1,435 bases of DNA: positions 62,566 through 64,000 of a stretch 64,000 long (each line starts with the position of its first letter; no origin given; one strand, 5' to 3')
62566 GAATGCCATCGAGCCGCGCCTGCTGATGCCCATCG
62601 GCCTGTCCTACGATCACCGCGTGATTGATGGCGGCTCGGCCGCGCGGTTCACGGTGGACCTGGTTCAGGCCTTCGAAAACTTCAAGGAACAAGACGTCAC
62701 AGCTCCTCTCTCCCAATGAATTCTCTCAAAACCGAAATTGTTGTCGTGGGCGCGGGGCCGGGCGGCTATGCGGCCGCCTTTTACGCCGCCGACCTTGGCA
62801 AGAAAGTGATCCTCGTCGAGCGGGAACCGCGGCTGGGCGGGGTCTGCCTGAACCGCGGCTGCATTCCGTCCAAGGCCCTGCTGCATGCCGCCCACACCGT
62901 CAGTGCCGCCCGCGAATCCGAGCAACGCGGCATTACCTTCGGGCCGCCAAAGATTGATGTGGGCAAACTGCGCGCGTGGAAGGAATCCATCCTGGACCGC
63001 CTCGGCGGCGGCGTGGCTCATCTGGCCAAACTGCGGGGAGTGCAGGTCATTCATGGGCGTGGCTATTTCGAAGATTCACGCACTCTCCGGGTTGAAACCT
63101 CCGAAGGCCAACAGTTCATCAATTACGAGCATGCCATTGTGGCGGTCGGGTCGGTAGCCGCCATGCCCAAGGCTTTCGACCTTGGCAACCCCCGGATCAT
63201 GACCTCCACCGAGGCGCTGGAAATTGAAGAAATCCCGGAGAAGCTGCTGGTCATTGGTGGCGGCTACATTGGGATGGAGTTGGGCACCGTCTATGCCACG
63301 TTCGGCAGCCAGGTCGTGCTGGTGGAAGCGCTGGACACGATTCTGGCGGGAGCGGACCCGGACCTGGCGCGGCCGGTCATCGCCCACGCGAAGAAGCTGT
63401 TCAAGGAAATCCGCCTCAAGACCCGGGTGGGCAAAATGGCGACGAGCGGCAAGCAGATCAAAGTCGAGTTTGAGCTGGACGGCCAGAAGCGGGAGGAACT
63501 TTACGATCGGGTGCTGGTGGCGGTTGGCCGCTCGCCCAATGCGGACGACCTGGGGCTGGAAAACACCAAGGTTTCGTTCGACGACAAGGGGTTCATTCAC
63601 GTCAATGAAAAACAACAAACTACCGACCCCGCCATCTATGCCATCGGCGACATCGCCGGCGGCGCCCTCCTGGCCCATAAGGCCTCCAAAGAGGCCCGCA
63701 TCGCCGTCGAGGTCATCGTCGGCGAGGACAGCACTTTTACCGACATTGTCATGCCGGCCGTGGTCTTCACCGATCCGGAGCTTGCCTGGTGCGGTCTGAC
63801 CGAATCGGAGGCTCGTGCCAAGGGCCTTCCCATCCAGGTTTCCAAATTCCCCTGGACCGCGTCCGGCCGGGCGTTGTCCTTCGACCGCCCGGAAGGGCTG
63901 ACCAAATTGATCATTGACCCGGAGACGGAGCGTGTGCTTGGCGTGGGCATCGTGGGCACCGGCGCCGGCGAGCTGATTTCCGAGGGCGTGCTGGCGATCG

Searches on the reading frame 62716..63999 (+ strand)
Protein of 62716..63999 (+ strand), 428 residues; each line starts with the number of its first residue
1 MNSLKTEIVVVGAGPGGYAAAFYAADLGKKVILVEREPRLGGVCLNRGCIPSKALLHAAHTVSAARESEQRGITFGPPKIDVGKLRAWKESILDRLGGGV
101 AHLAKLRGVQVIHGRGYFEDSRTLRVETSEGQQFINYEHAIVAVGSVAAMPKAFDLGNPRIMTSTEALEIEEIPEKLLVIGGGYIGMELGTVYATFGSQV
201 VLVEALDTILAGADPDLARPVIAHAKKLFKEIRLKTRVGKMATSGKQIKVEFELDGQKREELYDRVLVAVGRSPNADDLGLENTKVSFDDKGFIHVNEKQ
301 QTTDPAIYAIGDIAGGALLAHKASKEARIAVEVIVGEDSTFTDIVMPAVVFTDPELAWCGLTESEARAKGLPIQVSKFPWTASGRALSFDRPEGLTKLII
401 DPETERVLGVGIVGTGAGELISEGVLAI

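Call 44: search_protein_families(library=pfam, proteins=[window:62716-63999:+], max_evalue=0.000001)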
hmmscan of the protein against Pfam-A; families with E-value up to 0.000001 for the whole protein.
window:62716-63999:+ (428 aa): 7 families
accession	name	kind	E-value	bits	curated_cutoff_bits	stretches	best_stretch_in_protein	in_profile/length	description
PF07992.20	Pyr_redox_2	-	1.6e-61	208.7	26.1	1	7-327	2-291/291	Pyridine nucleotide-disulphide oxidoreductase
PF02852.28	Pyr_redox_dim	-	1.2e-24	87.1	25.3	1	346-428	1-83/110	Pyridine nucleotide-disulphide oxidoreductase, dimerisation domain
PF00070.33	Pyr_redox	-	4.2e-20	72.5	22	1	176-252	1-79/82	Pyridine nucleotide-disulphide oxidoreductase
PF12831.13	FAD_oxidored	-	2.3e-11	44.1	27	1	7-49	1-43/416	FAD dependent oxidoreductase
PF13738.12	Pyr_redox_3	-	4e-09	36.6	30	0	124-311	114-305/305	Pyridine nucleotide-disulphide oxidoreductase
PF01134.28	GIDA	-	2.6e-08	33.8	22.1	0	8-62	2-53/391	Glucose inhibited division protein A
PF13450.12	NAD_binding_8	-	3.5e-07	30.9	21.9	1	10-47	1-38/68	NAD(P)-binding Rossmann-like domain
